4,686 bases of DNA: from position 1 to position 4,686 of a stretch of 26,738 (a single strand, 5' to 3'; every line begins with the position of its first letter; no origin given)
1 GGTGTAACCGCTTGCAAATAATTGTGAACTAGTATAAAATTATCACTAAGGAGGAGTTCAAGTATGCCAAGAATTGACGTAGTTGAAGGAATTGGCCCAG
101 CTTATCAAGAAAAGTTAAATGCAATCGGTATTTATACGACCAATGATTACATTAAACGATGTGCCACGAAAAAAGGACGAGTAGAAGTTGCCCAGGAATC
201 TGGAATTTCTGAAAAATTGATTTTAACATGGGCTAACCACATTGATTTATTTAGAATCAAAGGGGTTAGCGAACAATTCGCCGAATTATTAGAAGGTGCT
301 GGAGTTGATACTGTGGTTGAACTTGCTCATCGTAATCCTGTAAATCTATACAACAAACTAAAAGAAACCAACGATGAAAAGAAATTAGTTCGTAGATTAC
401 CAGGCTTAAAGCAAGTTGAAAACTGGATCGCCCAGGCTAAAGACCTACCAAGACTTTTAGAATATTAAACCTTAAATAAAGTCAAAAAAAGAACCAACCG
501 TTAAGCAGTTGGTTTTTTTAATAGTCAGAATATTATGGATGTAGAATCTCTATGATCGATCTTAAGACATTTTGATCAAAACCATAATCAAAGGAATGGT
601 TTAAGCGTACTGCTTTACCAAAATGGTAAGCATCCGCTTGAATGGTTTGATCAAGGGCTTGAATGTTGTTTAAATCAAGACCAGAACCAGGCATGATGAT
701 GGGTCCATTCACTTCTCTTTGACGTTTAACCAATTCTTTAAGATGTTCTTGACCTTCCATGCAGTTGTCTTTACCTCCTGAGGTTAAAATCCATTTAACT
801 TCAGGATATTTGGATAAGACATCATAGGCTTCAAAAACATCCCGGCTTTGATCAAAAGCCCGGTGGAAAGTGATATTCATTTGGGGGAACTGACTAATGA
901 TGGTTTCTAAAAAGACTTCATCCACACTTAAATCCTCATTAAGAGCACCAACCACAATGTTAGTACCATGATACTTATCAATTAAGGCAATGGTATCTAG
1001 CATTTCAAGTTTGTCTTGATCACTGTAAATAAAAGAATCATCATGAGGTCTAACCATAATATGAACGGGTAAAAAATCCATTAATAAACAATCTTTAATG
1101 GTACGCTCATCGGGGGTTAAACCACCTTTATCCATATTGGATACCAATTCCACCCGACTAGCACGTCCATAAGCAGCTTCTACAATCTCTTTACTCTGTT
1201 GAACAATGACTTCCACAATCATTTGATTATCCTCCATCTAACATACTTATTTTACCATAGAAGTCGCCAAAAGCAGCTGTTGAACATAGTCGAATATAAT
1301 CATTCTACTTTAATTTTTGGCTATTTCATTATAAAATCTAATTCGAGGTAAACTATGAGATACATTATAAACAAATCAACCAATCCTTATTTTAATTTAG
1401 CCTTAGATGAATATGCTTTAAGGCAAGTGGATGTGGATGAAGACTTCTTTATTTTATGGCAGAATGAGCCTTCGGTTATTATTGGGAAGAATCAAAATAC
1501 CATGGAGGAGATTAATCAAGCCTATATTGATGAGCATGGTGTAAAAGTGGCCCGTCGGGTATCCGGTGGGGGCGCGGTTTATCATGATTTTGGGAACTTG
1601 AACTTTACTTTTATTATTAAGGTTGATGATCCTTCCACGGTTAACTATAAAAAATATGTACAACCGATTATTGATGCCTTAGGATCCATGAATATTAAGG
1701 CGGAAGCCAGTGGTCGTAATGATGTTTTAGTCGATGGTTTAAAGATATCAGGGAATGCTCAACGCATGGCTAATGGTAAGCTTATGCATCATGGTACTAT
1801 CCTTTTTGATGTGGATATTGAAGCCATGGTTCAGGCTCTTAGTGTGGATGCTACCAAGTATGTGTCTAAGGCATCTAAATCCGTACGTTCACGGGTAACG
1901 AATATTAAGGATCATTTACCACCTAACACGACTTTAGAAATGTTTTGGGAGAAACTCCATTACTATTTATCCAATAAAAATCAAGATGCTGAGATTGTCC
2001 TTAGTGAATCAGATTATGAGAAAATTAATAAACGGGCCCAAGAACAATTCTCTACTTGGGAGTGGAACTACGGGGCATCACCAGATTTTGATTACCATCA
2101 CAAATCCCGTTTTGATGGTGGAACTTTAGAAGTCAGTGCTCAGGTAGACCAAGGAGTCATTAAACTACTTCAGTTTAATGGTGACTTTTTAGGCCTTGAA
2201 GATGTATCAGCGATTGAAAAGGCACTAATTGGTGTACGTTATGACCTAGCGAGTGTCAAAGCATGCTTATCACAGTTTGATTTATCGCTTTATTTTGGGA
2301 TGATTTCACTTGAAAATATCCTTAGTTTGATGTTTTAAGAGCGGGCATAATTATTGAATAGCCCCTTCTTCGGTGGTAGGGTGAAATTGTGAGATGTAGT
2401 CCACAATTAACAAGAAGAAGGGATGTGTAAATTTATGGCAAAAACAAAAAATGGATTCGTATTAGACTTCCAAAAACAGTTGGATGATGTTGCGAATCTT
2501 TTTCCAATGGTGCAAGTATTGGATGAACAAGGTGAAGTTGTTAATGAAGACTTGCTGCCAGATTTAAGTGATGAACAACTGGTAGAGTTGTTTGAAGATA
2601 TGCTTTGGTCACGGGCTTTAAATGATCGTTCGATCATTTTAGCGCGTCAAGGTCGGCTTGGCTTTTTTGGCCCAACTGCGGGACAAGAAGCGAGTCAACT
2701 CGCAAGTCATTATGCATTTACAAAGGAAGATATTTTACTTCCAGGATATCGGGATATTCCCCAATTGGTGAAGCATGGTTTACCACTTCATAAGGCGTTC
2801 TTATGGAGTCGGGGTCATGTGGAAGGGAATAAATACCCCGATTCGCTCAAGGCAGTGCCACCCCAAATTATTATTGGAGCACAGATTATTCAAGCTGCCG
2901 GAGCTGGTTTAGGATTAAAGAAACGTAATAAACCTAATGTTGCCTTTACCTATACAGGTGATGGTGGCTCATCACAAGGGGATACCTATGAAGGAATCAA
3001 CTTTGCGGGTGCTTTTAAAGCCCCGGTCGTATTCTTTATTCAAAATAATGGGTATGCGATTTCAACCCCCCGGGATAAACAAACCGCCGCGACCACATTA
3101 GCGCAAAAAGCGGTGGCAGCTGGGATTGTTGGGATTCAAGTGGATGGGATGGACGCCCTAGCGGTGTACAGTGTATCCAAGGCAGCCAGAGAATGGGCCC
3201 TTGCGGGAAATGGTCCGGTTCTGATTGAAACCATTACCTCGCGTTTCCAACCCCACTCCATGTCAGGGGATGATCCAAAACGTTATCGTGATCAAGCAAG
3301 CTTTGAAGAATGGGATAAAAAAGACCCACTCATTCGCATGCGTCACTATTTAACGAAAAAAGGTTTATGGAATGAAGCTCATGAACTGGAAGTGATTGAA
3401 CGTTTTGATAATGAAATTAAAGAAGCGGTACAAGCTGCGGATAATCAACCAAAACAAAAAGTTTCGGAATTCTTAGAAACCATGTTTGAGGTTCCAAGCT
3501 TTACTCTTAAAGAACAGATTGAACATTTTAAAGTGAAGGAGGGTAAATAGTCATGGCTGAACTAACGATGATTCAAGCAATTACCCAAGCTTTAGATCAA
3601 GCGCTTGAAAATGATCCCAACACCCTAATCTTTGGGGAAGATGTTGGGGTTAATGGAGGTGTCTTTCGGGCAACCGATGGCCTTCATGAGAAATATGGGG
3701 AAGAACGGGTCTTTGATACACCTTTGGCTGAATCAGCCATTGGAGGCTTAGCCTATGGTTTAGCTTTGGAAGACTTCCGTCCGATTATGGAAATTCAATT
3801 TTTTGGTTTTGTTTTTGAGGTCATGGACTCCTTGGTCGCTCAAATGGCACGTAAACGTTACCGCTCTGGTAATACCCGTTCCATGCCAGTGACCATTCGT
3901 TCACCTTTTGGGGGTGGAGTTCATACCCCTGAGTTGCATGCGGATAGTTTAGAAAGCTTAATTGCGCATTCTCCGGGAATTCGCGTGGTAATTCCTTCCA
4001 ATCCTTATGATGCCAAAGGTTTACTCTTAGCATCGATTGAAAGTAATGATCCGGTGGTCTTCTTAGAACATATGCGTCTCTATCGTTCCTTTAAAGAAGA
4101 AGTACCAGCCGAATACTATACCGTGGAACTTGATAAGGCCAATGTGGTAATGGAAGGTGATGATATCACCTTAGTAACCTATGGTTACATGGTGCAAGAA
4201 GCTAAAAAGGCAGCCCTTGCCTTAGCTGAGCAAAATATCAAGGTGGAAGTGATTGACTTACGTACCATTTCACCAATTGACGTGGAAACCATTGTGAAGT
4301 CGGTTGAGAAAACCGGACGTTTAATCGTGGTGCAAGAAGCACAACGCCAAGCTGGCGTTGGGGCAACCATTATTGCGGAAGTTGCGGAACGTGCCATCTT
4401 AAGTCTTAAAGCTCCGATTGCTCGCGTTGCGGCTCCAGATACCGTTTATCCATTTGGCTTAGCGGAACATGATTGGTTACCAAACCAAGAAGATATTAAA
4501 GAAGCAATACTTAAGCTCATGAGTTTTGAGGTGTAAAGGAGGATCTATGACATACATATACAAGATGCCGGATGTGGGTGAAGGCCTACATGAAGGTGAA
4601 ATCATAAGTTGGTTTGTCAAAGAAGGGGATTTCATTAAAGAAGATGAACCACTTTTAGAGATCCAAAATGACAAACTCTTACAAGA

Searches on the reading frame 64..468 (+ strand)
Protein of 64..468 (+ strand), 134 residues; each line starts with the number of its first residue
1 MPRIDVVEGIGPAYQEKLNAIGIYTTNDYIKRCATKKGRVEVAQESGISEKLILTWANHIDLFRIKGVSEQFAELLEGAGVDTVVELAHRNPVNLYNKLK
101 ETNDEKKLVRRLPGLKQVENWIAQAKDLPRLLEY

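Call 7: search_protein_families(library=pfam, proteins=[window:64-468:+])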
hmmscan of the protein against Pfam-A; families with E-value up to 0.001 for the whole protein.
window:64-468:+ (134 aa): 4 families
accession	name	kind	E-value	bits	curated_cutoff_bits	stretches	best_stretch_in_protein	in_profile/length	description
PF14229.12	DUF4332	-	1.1e-41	142.3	23.2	1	8-128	1-122/122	Domain of unknown function (DUF4332)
PF11731.14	Cdd1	-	7.3e-07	29.7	25.5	0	61-104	7-50/86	Pathogenicity locus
PF14520.12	HHH_5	-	4.1e-06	27.6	27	0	7-56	7-51/57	Helix-hairpin-helix domain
PF04994.19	TfoX_C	-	0.00055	20.4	23.1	0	71-107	14-50/81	TfoX C-terminal domain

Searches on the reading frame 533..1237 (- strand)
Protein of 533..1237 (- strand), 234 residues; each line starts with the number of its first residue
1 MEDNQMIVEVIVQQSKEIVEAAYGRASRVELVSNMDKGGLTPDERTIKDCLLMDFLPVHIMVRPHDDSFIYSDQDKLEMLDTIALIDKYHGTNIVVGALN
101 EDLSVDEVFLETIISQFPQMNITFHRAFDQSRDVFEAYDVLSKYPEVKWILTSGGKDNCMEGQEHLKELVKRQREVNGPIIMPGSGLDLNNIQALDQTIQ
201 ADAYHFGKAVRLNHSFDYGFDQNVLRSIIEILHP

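Call 7: search_protein_families(library=pfam, proteins=[window:533-1237:-])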
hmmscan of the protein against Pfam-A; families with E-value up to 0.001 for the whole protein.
window:533-1237:- (234 aa): 1 family
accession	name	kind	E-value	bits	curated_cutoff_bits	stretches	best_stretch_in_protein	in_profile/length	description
PF03932.20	CutC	-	2.1e-36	125.7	23.3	1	6-198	1-190/202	CutC family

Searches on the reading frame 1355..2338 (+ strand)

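Call 7: search_protein_families(library=pfam, proteins=[window:1355-2338:+])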
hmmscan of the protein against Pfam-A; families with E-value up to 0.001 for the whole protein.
window:1355-2338:+ (327 aa): 3 families
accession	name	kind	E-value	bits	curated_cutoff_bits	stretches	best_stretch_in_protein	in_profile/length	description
PF21948.1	LplA-B_cat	-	4.2e-70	236.2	27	1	10-202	1-196/200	Lipoyl protein ligase A/B catalytic domain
PF10437.14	Lip_prot_lig_C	-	8e-25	87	24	1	242-325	1-84/85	Bacterial lipoate protein ligase C-terminus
PF03099.24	BPL_LplA_LipB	-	1.9e-12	47.7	21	1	46-154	9-133/133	Biotin/lipoate A/B protein ligase family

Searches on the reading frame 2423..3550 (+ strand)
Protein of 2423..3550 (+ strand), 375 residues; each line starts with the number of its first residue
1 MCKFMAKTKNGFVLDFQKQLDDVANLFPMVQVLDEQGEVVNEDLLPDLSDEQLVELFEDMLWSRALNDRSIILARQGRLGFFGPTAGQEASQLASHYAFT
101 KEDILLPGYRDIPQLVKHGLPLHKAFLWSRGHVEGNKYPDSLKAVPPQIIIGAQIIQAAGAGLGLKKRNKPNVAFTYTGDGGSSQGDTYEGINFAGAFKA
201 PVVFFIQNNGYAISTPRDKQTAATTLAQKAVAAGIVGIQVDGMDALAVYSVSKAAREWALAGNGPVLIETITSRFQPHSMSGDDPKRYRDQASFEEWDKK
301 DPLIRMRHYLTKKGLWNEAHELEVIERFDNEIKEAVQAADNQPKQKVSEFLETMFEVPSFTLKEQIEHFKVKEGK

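Call 7: search_protein_families(library=pfam, proteins=[window:2423-3550:+])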
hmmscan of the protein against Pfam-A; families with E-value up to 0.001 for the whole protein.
window:2423-3550:+ (375 aa): 1 family
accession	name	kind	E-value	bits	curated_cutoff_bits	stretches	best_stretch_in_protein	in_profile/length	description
PF00676.26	E1_dh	-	3.6e-89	299.1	22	1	60-347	4-299/300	Dehydrogenase E1 component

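Call 78: list_cluster_members(proteins=[window:2423-3550:+, window:3553-4536:+, window:6169-7575:+, window:1355-2338:+, window:20307-21587:-, window:18294-18770:-, window:10646-11326:-, window:12337-12978:-])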
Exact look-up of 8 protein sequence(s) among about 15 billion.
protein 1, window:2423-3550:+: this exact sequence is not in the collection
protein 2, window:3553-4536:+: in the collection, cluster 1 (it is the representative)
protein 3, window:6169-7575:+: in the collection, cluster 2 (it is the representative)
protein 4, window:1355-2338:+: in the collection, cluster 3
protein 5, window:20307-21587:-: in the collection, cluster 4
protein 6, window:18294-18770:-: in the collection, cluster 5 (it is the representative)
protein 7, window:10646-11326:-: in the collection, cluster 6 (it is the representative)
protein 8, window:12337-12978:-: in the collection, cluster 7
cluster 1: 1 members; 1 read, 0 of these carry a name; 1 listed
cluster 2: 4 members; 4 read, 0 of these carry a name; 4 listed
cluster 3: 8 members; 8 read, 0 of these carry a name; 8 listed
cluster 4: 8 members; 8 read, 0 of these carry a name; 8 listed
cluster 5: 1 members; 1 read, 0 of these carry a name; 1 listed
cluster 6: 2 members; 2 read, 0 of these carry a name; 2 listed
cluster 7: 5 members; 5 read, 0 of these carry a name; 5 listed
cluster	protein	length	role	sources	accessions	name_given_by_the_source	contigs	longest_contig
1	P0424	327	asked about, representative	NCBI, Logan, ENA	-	-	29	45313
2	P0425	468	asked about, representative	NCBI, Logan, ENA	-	-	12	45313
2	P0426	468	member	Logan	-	-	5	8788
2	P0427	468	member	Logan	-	-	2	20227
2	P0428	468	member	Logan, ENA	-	-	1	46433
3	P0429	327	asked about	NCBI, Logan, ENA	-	-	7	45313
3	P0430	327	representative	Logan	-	-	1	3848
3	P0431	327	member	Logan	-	-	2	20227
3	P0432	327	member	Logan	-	-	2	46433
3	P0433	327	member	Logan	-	-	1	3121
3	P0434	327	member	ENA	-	-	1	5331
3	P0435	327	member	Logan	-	-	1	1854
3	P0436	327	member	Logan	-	-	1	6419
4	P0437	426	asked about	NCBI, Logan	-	-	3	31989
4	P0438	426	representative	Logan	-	-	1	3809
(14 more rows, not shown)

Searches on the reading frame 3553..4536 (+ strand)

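Call 7: search_protein_families(library=pfam, proteins=[window:3553-4536:+])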
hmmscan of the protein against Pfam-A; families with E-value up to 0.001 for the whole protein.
window:3553-4536:+ (327 aa): 3 families
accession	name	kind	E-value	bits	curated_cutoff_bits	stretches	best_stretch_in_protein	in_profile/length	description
PF02779.29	Transket_pyr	-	2.6e-38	131.8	27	1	3-178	2-173/174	Transketolase, pyrimidine binding domain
PF02780.25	Transketolase_C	-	4.7e-38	130.3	25.9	1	195-315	2-124/124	Transketolase, C-terminal domain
PF17147.9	PFOR_II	-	0.00014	22.6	27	1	204-281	2-78/102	Pyruvate:ferredoxin oxidoreductase core domain II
